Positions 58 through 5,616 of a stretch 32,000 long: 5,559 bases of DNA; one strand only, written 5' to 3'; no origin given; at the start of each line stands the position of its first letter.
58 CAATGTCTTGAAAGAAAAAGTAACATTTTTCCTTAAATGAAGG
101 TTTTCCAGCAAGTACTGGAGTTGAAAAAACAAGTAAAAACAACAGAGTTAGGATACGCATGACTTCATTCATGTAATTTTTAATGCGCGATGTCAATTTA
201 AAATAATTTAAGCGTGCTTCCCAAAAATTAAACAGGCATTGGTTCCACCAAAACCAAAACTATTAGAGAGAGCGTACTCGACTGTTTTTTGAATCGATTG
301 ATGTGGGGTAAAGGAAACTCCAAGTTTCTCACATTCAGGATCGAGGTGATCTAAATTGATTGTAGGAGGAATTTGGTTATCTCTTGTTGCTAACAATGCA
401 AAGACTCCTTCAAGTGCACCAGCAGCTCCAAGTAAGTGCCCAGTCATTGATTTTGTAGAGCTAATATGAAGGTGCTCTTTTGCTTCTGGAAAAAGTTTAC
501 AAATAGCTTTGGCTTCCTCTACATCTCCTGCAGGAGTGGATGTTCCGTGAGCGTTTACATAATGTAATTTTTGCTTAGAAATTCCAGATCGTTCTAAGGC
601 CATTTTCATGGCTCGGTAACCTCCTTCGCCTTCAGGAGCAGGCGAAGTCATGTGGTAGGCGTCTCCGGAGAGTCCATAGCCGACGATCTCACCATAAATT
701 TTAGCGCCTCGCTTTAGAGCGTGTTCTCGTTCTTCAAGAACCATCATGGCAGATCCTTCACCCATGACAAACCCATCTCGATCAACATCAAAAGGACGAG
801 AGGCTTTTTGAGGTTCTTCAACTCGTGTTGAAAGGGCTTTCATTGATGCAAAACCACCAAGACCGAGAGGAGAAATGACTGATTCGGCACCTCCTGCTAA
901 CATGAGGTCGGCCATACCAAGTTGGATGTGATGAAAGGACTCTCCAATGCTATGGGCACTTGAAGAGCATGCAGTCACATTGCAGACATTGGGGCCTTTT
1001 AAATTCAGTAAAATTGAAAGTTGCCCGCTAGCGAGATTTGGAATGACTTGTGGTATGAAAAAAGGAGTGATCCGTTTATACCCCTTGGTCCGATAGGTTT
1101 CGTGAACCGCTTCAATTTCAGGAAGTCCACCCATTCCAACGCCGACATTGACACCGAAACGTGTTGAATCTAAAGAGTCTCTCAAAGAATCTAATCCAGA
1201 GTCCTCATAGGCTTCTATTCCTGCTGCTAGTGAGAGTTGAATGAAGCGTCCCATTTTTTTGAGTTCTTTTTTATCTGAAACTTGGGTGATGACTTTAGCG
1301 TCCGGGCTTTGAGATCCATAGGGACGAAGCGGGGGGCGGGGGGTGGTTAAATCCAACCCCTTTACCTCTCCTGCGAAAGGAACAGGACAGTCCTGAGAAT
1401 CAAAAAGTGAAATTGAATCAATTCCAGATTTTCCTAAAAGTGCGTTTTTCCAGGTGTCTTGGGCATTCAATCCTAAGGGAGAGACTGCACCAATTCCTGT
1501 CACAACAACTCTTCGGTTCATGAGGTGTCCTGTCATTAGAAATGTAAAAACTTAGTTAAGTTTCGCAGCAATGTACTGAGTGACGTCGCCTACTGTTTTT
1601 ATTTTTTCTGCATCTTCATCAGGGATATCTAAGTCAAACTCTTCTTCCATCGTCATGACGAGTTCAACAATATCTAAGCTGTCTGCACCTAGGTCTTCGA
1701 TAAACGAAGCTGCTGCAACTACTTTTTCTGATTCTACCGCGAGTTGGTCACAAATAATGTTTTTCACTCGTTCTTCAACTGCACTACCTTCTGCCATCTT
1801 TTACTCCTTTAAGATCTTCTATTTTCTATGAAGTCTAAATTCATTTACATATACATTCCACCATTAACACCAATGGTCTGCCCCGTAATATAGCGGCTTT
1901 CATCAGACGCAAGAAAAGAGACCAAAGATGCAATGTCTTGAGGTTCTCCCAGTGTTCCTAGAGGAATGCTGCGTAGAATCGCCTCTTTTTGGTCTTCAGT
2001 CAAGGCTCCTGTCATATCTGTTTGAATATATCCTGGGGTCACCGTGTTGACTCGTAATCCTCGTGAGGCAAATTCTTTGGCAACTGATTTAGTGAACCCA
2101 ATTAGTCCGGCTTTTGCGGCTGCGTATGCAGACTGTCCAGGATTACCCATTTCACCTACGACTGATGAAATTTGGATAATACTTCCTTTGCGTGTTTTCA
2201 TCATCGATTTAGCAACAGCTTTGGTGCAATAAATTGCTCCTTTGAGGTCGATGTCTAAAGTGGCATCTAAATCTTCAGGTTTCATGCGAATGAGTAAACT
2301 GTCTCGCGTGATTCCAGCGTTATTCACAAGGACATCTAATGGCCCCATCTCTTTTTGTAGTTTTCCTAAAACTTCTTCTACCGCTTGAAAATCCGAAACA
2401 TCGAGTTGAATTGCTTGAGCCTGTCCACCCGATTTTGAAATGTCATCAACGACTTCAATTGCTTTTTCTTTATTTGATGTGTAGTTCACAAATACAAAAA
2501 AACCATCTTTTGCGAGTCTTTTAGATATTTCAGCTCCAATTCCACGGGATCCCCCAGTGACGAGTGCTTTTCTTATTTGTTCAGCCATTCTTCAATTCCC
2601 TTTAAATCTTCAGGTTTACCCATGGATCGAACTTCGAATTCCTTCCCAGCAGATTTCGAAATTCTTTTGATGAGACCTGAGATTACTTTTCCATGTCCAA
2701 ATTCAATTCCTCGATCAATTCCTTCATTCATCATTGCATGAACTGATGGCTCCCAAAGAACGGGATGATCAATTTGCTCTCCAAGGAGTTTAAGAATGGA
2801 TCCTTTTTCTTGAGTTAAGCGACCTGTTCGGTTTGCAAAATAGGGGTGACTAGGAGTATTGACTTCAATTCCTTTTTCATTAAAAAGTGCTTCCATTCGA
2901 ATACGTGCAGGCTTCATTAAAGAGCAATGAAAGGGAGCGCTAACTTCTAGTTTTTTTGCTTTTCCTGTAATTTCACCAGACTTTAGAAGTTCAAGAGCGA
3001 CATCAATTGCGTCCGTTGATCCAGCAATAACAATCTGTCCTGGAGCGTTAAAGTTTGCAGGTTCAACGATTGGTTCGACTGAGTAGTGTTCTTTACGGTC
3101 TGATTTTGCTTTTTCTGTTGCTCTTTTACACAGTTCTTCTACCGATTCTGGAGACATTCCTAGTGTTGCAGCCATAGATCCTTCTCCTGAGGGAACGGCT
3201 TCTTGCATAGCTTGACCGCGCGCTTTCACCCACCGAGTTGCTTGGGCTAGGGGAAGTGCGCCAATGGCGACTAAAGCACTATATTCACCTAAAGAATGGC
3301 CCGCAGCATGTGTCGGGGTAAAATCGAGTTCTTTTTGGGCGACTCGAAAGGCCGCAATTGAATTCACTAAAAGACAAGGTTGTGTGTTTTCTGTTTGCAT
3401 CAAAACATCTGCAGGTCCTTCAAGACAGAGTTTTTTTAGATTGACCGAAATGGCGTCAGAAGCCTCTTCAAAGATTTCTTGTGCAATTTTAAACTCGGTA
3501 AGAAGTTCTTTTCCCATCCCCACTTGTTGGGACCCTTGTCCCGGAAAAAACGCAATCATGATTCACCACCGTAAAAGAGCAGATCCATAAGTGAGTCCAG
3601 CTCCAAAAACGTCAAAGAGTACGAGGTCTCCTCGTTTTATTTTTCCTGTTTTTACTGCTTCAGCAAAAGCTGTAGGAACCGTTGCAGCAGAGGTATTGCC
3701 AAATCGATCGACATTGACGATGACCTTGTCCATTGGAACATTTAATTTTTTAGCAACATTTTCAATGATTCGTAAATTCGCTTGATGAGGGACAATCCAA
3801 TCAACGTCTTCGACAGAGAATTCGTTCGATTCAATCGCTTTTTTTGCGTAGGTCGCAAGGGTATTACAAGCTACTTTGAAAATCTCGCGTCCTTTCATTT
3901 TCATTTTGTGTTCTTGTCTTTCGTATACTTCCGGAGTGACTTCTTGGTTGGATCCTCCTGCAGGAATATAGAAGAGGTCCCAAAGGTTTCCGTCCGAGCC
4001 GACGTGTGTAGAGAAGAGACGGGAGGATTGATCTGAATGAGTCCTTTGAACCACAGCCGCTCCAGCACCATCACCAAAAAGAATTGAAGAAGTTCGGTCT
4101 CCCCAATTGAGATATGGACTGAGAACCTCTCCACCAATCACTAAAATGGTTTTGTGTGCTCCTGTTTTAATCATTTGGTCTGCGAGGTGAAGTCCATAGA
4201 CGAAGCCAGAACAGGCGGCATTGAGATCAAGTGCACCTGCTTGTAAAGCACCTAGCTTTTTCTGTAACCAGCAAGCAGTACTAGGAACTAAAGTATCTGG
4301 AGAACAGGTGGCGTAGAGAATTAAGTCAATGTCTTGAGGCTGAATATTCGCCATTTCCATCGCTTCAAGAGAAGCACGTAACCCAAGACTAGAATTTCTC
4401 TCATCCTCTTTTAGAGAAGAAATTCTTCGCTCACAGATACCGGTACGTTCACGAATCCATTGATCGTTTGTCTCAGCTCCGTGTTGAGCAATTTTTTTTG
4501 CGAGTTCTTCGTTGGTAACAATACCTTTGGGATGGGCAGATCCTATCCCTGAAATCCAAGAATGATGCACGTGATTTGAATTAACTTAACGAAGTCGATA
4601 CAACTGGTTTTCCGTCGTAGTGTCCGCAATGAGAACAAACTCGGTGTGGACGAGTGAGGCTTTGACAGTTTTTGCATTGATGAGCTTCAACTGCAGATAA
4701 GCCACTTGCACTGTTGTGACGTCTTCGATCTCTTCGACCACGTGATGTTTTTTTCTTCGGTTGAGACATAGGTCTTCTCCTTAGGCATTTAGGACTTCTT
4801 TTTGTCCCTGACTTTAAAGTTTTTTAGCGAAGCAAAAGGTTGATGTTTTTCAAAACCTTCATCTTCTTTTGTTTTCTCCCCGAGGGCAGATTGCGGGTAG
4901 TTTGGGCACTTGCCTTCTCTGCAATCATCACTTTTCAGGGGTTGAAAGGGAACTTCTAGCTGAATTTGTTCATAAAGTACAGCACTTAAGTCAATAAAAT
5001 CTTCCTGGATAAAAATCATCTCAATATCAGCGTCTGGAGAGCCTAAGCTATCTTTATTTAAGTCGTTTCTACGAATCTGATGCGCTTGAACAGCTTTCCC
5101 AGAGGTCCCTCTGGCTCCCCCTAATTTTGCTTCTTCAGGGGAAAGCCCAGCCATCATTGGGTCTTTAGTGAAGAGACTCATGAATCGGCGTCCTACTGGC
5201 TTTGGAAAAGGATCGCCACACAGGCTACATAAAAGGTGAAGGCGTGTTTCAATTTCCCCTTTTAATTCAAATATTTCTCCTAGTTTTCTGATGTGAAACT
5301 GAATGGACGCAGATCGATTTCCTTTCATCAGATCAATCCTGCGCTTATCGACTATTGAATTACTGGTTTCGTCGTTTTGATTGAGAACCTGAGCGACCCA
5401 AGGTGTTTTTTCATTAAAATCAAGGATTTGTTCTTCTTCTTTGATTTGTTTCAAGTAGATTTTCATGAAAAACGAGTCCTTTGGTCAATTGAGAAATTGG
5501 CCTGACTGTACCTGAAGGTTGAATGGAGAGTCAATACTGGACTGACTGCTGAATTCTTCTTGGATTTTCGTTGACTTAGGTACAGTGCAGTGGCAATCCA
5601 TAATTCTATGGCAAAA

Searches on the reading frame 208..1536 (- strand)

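Call 79: search_protein_families(library=pfam, proteins=[window:208-1536:-], max_evalue=0.001)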
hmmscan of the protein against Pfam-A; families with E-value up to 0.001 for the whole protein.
window:208-1536:- (442 aa): 2 families
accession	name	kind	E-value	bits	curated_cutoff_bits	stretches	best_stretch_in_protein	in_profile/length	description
PF00109.32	ketoacyl-synt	-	2.8e-54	184.8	20.8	1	8-273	2-252/252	Beta-ketoacyl synthase, N-terminal domain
PF02801.28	Ketoacyl-synt_C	-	2.1e-37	128.2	20.8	1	281-395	1-118/119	Beta-ketoacyl synthase, C-terminal domain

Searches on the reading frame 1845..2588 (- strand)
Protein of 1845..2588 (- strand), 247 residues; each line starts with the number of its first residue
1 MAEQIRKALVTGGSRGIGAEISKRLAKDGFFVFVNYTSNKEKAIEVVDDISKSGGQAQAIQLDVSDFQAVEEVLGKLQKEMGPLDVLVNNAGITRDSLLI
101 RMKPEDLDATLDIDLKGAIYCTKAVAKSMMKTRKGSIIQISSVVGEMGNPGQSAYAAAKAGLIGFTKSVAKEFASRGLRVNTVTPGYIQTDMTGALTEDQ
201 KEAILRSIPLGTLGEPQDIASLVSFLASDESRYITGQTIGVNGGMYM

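Call 79: search_protein_families(library=pfam, proteins=[window:1845-2588:-], max_evalue=0.001)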
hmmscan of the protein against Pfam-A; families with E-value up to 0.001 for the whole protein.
window:1845-2588:- (247 aa): 4 families
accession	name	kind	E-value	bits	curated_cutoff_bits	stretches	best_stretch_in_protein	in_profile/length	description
PF13561.12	adh_short_C2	-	1.8e-65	221.2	27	1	15-245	6-235/236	Enoyl-(Acyl carrier protein) reductase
PF00106.31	adh_short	-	8.2e-63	211.9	26.6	1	7-200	2-194/195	short chain dehydrogenase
PF08659.16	KR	-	6.4e-23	82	22.6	1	9-184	4-174/180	KR domain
PF23441.1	SDR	-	7.6e-05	22.6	27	1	134-246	142-256/258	SDR-like rossmann domain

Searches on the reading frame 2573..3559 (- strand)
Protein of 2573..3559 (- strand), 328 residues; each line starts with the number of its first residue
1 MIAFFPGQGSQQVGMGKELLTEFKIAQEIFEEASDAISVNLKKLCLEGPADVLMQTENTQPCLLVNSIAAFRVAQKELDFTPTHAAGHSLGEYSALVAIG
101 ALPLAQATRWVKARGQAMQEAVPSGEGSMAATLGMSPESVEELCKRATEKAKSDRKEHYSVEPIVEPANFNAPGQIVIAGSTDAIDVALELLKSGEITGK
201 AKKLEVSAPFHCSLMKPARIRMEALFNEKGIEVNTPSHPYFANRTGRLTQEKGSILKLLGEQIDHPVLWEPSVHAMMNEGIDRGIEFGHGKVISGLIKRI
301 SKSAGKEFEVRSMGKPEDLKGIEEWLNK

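Call 79: search_protein_families(library=pfam, proteins=[window:2573-3559:-], max_evalue=0.001)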
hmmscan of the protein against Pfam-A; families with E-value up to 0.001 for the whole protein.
window:2573-3559:- (328 aa): 1 family
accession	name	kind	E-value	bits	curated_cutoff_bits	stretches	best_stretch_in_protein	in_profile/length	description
PF00698.26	Acyl_transf_1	-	3.1e-26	93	32.7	1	5-287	4-265/319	Acyl transferase domain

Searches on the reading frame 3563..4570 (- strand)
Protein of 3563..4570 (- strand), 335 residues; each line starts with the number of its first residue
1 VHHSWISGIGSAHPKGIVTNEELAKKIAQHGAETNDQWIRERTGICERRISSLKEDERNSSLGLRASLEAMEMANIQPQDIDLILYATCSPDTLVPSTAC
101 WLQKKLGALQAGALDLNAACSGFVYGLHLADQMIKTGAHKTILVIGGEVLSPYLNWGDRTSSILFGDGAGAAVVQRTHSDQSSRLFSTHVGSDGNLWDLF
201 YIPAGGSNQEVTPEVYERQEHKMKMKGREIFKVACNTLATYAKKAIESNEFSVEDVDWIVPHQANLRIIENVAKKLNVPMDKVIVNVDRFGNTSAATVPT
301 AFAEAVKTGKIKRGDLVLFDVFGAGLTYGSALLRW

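Call 79: search_protein_families(library=pfam, proteins=[window:3563-4570:-], max_evalue=0.001)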
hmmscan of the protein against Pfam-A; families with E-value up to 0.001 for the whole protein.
window:3563-4570:- (335 aa): 4 families
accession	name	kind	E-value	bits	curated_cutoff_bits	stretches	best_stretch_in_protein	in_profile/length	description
PF08541.16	ACP_syn_III_C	-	3.6e-37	126.9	26.6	1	247-335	2-90/90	3-Oxoacyl-[acyl-carrier-protein (ACP)] synthase III C terminal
PF08545.16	ACP_syn_III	-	5.1e-31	106.8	24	1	114-194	1-80/80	3-Oxoacyl-[acyl-carrier-protein (ACP)] synthase III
PF00108.29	Thiolase_N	-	9.7e-07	28.9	26.4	1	53-151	17-116/260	Thiolase, N-terminal domain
PF08392.18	FAE1_CUT1_RppA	-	0.00073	19.4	27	0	57-180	80-209/290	FAE1/Type III polyketide synthase-like protein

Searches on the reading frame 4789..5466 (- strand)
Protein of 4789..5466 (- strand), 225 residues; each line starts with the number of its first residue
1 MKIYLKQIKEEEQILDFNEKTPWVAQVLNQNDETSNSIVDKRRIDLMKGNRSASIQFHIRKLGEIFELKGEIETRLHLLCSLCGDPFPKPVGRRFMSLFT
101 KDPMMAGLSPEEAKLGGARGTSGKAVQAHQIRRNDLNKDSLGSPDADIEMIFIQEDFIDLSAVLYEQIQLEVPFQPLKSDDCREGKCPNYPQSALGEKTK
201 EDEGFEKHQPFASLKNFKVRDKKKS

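Call 79: search_protein_families(library=pfam, proteins=[window:4789-5466:-], max_evalue=0.001)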
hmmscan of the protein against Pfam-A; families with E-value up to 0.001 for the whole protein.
window:4789-5466:- (225 aa): 1 family
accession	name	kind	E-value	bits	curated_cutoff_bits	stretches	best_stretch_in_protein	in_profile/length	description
PF02620.22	YceD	-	7.5e-18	65.1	33.2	1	68-218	1-119/119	Large ribosomal RNA subunit accumulation protein YceD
